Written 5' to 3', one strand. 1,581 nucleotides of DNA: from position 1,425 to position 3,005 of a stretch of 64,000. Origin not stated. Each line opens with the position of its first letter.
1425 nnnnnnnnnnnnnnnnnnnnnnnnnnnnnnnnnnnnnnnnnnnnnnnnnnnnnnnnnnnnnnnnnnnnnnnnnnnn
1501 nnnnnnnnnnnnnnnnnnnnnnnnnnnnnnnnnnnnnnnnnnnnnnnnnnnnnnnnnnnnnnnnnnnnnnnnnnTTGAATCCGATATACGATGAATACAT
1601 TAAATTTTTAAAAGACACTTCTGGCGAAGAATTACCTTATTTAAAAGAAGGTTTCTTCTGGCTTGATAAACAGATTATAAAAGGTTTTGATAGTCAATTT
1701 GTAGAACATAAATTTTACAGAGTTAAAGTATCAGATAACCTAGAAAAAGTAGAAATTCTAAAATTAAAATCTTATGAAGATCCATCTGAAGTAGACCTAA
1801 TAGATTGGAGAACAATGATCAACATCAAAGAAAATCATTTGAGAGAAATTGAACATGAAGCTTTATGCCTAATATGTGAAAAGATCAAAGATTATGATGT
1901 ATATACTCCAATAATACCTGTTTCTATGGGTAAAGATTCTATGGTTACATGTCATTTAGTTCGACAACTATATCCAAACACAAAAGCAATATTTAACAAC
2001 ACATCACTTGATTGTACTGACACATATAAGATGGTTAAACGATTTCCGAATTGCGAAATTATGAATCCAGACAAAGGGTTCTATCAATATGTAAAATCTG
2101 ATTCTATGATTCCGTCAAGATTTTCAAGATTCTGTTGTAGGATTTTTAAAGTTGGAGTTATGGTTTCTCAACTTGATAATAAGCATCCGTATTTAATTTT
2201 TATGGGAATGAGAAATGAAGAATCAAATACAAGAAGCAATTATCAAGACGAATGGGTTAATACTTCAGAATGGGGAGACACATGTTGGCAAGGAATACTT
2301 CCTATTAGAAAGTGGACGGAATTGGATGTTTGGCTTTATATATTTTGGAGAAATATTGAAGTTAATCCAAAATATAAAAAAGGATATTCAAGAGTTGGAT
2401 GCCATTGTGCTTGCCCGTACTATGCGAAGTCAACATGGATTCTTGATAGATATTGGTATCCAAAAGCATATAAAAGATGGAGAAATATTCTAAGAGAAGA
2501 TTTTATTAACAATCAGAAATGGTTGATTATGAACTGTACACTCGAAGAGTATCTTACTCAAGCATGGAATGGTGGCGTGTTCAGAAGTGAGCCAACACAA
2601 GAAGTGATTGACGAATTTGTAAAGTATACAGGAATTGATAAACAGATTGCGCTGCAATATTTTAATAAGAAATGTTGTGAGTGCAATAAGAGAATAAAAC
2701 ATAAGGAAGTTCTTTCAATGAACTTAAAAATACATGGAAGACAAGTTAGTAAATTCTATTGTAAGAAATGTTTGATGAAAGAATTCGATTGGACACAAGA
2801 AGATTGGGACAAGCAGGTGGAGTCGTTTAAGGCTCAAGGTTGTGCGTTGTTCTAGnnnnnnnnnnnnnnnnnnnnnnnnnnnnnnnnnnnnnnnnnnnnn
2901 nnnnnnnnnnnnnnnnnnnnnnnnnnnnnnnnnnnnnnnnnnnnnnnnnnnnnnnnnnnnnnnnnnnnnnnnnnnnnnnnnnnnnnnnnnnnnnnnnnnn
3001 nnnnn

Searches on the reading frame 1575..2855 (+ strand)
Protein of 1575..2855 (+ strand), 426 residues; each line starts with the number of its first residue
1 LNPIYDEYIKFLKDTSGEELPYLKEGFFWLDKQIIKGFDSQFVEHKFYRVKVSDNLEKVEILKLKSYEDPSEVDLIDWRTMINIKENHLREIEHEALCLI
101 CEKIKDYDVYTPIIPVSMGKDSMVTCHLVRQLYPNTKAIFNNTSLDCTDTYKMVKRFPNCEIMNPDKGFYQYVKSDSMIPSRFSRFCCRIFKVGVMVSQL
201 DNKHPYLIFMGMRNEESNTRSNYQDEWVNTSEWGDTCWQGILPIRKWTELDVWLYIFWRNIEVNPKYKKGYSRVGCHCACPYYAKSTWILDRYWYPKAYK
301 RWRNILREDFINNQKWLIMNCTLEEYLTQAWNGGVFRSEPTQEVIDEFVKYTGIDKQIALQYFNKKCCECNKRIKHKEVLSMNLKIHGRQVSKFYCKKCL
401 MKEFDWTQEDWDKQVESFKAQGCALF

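Call 9: search_protein_families(library=phrogs, proteins=[window:1575-2855:+], max_evalue=0.00001)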
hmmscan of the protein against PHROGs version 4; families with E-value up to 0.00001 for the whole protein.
window:1575-2855:+ (426 aa): 2 families
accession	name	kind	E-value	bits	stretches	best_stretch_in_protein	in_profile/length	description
phrog_424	-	moron, auxiliary metabolic gene and host takeover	3.8e-28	99.7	1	111-401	162-444/460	phosphoadenosine phosphosulfate reductase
phrog_2302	-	moron, auxiliary metabolic gene and host takeover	2.5e-11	44.1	1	201-272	157-229/381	phosphoadenosine phosphosulfate reductase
